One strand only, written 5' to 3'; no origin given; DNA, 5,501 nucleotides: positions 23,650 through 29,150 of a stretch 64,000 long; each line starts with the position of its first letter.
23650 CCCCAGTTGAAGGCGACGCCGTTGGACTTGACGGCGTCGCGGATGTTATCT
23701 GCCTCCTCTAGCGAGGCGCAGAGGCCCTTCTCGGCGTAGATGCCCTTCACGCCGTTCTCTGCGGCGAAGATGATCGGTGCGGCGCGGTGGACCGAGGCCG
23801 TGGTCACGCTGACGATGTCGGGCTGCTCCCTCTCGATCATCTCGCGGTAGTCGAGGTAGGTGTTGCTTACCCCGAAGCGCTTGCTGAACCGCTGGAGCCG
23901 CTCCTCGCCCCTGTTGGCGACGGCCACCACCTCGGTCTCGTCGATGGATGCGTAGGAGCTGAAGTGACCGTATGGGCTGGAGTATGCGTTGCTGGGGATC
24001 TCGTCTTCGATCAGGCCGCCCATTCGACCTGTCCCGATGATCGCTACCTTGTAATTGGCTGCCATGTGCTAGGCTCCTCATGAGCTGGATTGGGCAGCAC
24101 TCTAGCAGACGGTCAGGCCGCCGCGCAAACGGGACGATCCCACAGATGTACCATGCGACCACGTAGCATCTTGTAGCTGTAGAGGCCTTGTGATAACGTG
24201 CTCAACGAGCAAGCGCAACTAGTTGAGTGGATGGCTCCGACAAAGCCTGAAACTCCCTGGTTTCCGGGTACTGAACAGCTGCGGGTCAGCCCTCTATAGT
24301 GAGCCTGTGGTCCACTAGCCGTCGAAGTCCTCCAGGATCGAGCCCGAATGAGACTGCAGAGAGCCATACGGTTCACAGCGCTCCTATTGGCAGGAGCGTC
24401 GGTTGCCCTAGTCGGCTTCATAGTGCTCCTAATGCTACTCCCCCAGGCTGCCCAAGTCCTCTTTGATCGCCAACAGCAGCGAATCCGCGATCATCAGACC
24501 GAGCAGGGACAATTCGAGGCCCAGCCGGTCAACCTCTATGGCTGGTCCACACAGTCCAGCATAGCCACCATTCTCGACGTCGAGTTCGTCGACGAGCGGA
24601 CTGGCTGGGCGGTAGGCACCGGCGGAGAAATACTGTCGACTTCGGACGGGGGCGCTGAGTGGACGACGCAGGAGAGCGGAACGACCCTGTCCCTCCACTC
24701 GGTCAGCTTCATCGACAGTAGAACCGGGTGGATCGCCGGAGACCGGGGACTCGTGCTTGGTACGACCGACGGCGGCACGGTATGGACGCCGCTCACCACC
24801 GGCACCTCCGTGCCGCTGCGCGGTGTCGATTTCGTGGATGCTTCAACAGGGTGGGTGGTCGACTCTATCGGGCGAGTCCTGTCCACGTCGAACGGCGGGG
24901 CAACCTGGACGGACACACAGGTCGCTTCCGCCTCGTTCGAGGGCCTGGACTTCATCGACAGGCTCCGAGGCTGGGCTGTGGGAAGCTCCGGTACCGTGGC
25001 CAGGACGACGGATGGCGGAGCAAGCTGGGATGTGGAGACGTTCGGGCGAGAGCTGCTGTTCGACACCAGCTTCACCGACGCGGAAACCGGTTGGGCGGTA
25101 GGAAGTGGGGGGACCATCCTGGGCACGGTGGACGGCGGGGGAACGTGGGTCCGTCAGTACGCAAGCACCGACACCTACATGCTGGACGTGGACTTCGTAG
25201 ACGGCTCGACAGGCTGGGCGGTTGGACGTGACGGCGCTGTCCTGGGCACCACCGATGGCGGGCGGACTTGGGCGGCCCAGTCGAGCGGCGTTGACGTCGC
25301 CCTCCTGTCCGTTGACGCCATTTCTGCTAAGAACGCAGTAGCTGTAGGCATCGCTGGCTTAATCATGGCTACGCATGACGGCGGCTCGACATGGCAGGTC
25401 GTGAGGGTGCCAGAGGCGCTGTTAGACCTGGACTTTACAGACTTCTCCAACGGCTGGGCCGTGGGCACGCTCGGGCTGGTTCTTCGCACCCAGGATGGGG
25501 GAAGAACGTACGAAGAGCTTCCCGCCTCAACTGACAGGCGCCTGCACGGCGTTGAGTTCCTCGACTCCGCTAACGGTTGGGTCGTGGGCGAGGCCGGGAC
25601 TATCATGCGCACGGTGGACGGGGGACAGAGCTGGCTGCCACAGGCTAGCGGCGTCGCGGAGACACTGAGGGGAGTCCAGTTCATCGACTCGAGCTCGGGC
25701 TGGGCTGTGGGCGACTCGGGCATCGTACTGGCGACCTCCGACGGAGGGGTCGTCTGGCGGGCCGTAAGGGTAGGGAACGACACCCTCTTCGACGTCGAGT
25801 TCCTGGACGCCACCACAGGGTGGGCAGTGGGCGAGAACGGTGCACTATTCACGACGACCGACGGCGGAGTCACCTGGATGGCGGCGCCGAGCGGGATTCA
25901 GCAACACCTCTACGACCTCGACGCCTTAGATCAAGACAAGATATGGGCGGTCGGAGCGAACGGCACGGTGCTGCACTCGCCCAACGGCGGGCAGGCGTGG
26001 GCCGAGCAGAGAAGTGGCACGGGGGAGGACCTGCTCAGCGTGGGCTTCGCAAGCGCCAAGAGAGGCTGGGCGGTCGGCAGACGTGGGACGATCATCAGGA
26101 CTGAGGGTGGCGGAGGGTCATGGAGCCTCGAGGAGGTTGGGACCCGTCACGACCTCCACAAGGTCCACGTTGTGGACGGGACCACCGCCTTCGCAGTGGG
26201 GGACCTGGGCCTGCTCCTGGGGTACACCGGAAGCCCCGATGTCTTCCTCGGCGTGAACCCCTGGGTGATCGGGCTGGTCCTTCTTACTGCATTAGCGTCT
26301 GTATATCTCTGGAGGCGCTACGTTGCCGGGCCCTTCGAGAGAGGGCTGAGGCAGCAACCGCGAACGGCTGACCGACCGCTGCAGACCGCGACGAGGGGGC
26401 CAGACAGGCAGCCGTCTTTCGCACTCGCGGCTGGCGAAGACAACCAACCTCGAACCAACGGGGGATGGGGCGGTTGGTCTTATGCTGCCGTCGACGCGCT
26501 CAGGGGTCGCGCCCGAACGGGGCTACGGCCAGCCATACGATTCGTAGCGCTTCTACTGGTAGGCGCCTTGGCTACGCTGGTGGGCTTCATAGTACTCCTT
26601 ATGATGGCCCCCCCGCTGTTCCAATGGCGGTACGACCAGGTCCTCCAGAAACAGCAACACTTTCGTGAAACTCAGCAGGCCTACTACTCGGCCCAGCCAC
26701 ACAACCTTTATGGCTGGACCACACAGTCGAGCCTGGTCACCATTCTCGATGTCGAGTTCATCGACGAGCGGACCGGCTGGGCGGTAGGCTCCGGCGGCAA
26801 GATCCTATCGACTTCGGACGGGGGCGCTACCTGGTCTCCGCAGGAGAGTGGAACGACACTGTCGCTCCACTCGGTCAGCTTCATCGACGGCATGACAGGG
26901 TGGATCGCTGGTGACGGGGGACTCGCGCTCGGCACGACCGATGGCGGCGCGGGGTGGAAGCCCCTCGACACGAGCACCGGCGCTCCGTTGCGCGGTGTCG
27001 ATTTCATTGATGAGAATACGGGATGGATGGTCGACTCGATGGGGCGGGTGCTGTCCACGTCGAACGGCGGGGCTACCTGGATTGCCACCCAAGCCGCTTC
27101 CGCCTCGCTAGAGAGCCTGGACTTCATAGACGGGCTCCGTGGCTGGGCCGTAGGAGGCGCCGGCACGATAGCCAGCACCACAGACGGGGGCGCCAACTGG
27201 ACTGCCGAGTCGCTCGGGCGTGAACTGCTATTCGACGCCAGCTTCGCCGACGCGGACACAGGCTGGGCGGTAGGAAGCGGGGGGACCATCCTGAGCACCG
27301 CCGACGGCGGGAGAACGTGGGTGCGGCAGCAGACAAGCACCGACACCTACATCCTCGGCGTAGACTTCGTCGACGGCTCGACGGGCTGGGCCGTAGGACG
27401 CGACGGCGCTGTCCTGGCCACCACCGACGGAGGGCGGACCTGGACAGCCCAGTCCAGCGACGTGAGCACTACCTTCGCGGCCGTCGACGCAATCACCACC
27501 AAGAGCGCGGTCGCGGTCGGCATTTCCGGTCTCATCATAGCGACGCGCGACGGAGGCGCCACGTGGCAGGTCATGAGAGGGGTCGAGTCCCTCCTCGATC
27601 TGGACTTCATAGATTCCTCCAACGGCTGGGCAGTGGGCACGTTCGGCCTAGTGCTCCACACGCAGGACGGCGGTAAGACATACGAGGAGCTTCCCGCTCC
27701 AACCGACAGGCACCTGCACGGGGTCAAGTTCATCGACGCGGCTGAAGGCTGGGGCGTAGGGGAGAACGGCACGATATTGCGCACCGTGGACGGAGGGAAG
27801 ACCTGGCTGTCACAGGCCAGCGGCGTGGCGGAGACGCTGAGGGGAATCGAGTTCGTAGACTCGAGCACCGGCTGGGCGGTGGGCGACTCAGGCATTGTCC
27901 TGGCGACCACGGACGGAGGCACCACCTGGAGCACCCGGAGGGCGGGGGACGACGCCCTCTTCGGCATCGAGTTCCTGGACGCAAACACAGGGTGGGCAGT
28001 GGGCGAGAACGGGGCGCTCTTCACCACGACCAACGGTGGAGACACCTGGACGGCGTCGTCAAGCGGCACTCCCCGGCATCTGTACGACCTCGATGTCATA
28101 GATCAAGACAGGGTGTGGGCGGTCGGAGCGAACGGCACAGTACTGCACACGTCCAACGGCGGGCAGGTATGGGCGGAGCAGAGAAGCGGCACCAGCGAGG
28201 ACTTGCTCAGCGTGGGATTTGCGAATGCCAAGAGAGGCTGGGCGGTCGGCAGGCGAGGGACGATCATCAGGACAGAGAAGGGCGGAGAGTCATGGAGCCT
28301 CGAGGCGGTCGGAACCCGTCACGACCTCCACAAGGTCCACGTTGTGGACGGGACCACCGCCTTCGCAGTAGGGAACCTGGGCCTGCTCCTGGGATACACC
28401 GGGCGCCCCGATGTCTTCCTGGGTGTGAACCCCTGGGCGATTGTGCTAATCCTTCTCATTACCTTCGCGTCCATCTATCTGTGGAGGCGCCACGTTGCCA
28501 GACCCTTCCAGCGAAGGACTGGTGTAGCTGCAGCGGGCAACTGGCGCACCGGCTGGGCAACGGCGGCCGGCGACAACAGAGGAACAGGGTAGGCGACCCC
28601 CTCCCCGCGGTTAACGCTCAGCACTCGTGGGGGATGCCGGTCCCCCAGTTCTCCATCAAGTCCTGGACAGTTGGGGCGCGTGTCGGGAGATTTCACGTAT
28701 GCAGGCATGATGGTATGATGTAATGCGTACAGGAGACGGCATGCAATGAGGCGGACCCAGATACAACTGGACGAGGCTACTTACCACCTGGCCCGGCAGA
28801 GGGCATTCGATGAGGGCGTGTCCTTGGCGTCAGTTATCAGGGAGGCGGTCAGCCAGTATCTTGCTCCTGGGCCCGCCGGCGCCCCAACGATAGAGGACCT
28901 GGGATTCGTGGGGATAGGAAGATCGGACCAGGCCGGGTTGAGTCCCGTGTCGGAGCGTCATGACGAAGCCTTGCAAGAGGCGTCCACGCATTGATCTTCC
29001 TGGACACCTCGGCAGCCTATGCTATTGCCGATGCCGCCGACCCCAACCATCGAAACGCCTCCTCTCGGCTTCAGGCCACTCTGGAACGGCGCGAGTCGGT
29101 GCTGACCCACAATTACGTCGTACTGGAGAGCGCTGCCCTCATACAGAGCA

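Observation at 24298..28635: A 2.17-kb tandem duplication welded into one 1414-aa, four-TM, double Asp-box-propeller protein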

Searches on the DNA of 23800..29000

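Call 47: search_rna_families(source=window, start=23800, end=29000, threshold=evalue, max_evalue=1)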
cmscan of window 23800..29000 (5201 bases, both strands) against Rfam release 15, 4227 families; matches with E-value up to 1: 0.
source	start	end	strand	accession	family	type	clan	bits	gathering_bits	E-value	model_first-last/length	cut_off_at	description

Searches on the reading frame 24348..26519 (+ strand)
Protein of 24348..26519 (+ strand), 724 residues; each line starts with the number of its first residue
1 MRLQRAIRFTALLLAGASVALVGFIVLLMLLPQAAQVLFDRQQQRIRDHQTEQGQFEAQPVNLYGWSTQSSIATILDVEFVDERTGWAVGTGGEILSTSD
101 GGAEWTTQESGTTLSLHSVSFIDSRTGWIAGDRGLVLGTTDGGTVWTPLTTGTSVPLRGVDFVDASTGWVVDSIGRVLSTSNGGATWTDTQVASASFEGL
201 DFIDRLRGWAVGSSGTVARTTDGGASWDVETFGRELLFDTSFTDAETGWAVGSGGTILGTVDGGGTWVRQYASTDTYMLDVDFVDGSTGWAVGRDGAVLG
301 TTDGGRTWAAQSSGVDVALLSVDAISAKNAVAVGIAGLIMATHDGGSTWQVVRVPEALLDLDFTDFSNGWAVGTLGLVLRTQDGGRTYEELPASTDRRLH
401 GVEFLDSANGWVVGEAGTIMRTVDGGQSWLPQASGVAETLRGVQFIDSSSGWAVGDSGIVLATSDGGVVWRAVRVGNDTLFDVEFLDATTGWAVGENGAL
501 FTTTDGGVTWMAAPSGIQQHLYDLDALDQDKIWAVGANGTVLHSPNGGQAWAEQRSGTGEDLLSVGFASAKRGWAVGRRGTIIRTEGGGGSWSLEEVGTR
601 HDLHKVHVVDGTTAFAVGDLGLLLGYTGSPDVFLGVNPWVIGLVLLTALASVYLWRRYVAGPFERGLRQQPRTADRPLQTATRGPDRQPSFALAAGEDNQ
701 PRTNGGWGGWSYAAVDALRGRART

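Call 28: search_solved_structures(query=window:24348-26519:+, max_evalue=0.001)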
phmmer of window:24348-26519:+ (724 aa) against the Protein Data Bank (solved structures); distinct sequences matched with E-value up to 0.001: 6.
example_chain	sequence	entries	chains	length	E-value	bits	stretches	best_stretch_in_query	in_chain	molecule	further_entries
5oj5_A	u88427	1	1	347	3.1e-24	88.5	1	347-627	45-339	Ycf48-like protein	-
5ojp_A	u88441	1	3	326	4.6e-24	88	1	348-627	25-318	Ycf48-like protein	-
5ojr_A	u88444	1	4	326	5.2e-24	87.8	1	348-627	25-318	Ycf48-like protein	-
2xbg_A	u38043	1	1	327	5.5e-24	87.7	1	348-627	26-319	YCF48-LIKE PROTEIN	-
8am5_S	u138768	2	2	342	1e-19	73.6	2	388-593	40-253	Photosystem II assembly lipoprotein Ycf48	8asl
5oj3_A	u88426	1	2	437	3.7e-19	71.7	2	340-491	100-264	Photosystem II stability/assembly factor HCF136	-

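Call 38: predict_structure(alignment_id=A6)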
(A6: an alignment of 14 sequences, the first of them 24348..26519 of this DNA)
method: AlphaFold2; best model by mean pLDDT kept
length: 724 residues; sequences in the alignment: 14
mean_pLDDT: 80.1   pTM: 0.50
mean pLDDT of the five models: 80.1, 80.0, 79.1, 78.5, 78.4
residues with pLDDT >= 90: 360; 70-90: 203; 50-70: 67; < 50: 94
segments of 3 or more residues with pLDDT < 50: 47-72, 629-637, 669-724
pLDDT, mean of each block of 10 residues (from residue 1): 63 75 74 67 54 28 32 79 94 84 78 87 97 95 93 94 97 95 94 89 96 94 93 90 96 93 91 87 94 91 92 81 94 82 86 68 90 83 69 79 95 95 93 94 96 97 95 95 95 96 94 91 93 95 90 89 93 87 86 73 86 76 57 42 77 75 53 35 31 29 28 36 29
secondary structure, 60 per line:
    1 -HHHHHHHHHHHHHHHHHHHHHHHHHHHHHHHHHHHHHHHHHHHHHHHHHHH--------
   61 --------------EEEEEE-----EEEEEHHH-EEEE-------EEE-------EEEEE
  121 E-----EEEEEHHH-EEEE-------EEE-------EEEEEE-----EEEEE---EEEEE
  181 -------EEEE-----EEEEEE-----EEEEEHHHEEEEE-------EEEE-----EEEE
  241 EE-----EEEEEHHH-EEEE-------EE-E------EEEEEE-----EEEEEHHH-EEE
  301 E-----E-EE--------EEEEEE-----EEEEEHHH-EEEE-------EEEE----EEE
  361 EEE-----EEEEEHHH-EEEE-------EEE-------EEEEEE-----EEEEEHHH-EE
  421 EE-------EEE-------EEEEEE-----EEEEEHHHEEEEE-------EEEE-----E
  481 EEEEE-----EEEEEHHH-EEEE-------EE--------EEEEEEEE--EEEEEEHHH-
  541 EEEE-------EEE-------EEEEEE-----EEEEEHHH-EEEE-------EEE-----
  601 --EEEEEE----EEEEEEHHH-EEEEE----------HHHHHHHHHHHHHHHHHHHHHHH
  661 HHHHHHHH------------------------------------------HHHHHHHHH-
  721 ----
elements in order (helices of 4 or more, strands of 3 or more residues): H2-52 E75-80 E86-90 E95-98 E106-108 E116-121 E127-131 E136-139 E147-149 E157-162 E168-172 E176-180 E188-191 E197-202 E208-212 E216-220 E228-231 E237-242 E248-252 E257-260 E278-283 E289-293 E298-301 E319-324 E330-334 E339-342 E350-353 E358-363 E369-373 E378-381 E389-391 E399-404 E410-414 E419-422 E430-432 E440-445 E451-455 E459-463 E471-474 E480-485 E491-495 E500-503 E521-528 E531-536 E541-544 E552-554 E562-567 E573-577 E582-585 E593-595 E603-608 E613-618 E623-627 H638-668 H711-719

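Call 41: fold_search(model_id=the predicted structure, library=pdb)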
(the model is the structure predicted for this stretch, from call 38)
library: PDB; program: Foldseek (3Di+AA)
matches with E <= 10: 1923; with E <= 0.001: 1616
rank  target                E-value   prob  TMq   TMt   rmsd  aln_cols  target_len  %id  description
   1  6p2m_A                1.4e-20  1.00  0.54  0.56   7.3       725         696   14  Crystal structure of the Caldicellulosiruptor lactoaceticus GH74 (ClGH74a) enzyme in complex with LLG xyloglucan (released 2019-07-31)
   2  2ymu_A                1.7e-20  1.00  0.51  0.60   8.0       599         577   15  Structure of a highly repetitive propeller structure (released 2012-10-17)
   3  7kn8_B                6.1e-20  1.00  0.55  0.56   6.4       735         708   13  Crystal structure of the GH74 xyloglucanase from Xanthomonas campestris (Xcc1752) (released 2021-05-26)
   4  2cn3_A                6.4e-20  1.00  0.57  0.57   6.5       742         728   12  Crystal Structures of Clostridium thermocellum Xyloglucanase (released 2006-05-22)
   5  7kn8_A                5.3e-19  1.00  0.55  0.56   6.6       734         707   14  Crystal structure of the GH74 xyloglucanase from Xanthomonas campestris (Xcc1752) (released 2021-05-26)
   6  2cn2_A                1.1e-18  1.00  0.58  0.60   6.3       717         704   13  Crystal Structures of Clostridium thermocellum Xyloglucanase (released 2006-05-22)
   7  5jwz_B                1.1e-18  1.00  0.58  0.58   6.2       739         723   16  Structure of a Putative Xyloglucanase from the Cellulolytic Bacteria Streptomyces sp. SirexAA-E (released 2016-06-01)
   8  6p2l_A                1.3e-18  1.00  0.53  0.55   7.2       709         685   12  Crystal structure of Niastella koreensis GH74 (NkGH74) enzyme (released 2019-07-31)
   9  5jwz_A                1.5e-18  1.00  0.58  0.58   6.2       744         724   16  Structure of a Putative Xyloglucanase from the Cellulolytic Bacteria Streptomyces sp. SirexAA-E (released 2016-06-01)
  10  5fkq_B                3.0e-18  1.00  0.58  0.57   6.3       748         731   15  Unraveling the first step of xyloglucan degradation by the soil saprophyte Cellvibrio japonicus through the functional (released 2015-11-04)
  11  3a0f                  1.9e-17  1.00  0.55  0.53   7.2       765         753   13  The crystal structure of Geotrichum sp. M128 xyloglucanase (released 2009-09-08)
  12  1sqj_A                5.4e-17  1.00  0.55  0.53   6.8       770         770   11  Crystal Structure Analysis of Oligoxyloglucan reducing-end-specific cellobiohydrolase (OXG-RCBH) (released 2004-07-20)
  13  5h3t_A                5.9e-17  1.00  0.44  0.48   8.5       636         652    9  m7G cap bound to GEMIN5-WD (released 2016-12-28)
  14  2ebs_A                8.2e-17  1.00  0.55  0.53   7.1       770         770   12  Crystal Structure Anaalysis of Oligoxyloglucan reducing-end-specific cellobiohydrolase (OXG-RCBH) D465N Mutant Complex (released 2007-06-26)
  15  5h3u_B                2.6e-16  1.00  0.52  0.56   7.5       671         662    9  Sm RNA bound to GEMIN5-WD (released 2016-12-28)
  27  5ojp_C                2.2e-15  1.00  0.33  0.75   3.3       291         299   23  YCF48 bound to D1 peptide (released 2018-08-08)
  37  5ojp_B                7.0e-15  1.00  0.34  0.77   3.2       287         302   23  YCF48 bound to D1 peptide (released 2018-08-08)
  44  2xbg                  1.2e-14  1.00  0.34  0.74   3.5       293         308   22  Crystal Structure of YCF48 from Thermosynechococcus elongatus (released 2011-04-13)
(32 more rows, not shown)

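Call 60: search_protein_representatives(protein=window:24348-26519:+)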
Query: 724 residues. Proteins with E-value up to 0.001 (for the whole library): 68745; up to 1e-10: 40829; up to 1e-30: 12628. The best 150 are listed.
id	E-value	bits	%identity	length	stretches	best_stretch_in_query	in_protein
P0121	0.0e+00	1050.8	43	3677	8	115-521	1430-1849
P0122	1.4e-282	956.0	41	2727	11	353-624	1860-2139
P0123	5.3e-249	844.9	43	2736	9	427-595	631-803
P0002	4.4e-247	838.6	39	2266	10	78-309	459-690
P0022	2.2e-235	799.9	45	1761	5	77-498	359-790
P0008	5.6e-220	749.0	40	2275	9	77-322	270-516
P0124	1.5e-213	727.7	45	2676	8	65-319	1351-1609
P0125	4.0e-209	713.1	43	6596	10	69-259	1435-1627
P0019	1.0e-206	705.1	39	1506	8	224-547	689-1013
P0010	4.2e-205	699.8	35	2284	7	52-520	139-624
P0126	1.0e-202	691.9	40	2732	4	80-470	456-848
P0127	8.2e-202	688.9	38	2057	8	64-554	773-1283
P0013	4.0e-198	676.7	33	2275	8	75-496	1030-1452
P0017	3.9e-185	633.8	45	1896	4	60-568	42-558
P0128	2.0e-181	621.5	44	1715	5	78-320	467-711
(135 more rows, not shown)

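Call 79: find_related_loci(query=A5, collection=viral_contigs, flank=6000)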
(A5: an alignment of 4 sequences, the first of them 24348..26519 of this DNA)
Query A5 (724 aa) in viral_contigs; peptide patterns used: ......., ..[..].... (x = any residue, [..] = any of these).
53 stretches matched a pattern, but none encodes a relative of the query by tblastn (E <= 1e-3).

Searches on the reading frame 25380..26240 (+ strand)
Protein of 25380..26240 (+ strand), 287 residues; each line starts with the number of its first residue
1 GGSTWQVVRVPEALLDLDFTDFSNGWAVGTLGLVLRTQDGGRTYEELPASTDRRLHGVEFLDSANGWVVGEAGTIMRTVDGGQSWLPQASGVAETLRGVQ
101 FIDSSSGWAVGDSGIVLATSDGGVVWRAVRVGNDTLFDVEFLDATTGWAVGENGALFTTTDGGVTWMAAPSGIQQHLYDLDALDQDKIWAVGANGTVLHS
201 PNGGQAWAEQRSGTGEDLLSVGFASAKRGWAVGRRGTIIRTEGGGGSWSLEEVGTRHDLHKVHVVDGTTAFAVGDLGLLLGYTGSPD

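Call 73: search_solved_structures(query=window:25380-26240:+, max_evalue=0.001, show_alignments=1)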
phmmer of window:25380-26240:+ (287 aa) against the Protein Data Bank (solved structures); distinct sequences matched with E-value up to 0.001: 6.
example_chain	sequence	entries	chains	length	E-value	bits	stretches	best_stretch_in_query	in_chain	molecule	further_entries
5ojp_A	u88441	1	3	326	2.6e-24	89.3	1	4-283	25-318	Ycf48-like protein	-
5ojr_A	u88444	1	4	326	2.7e-24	89.2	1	4-283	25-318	Ycf48-like protein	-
2xbg_A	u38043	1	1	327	2.8e-24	89.2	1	4-283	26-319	YCF48-LIKE PROTEIN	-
5oj5_A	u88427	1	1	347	3.6e-24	88.8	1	4-283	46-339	Ycf48-like protein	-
8am5_S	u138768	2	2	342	2.9e-21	79.3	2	44-249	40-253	Photosystem II assembly lipoprotein Ycf48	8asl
5oj3_A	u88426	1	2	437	9.4e-19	71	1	2-148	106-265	Photosystem II stability/assembly factor HCF136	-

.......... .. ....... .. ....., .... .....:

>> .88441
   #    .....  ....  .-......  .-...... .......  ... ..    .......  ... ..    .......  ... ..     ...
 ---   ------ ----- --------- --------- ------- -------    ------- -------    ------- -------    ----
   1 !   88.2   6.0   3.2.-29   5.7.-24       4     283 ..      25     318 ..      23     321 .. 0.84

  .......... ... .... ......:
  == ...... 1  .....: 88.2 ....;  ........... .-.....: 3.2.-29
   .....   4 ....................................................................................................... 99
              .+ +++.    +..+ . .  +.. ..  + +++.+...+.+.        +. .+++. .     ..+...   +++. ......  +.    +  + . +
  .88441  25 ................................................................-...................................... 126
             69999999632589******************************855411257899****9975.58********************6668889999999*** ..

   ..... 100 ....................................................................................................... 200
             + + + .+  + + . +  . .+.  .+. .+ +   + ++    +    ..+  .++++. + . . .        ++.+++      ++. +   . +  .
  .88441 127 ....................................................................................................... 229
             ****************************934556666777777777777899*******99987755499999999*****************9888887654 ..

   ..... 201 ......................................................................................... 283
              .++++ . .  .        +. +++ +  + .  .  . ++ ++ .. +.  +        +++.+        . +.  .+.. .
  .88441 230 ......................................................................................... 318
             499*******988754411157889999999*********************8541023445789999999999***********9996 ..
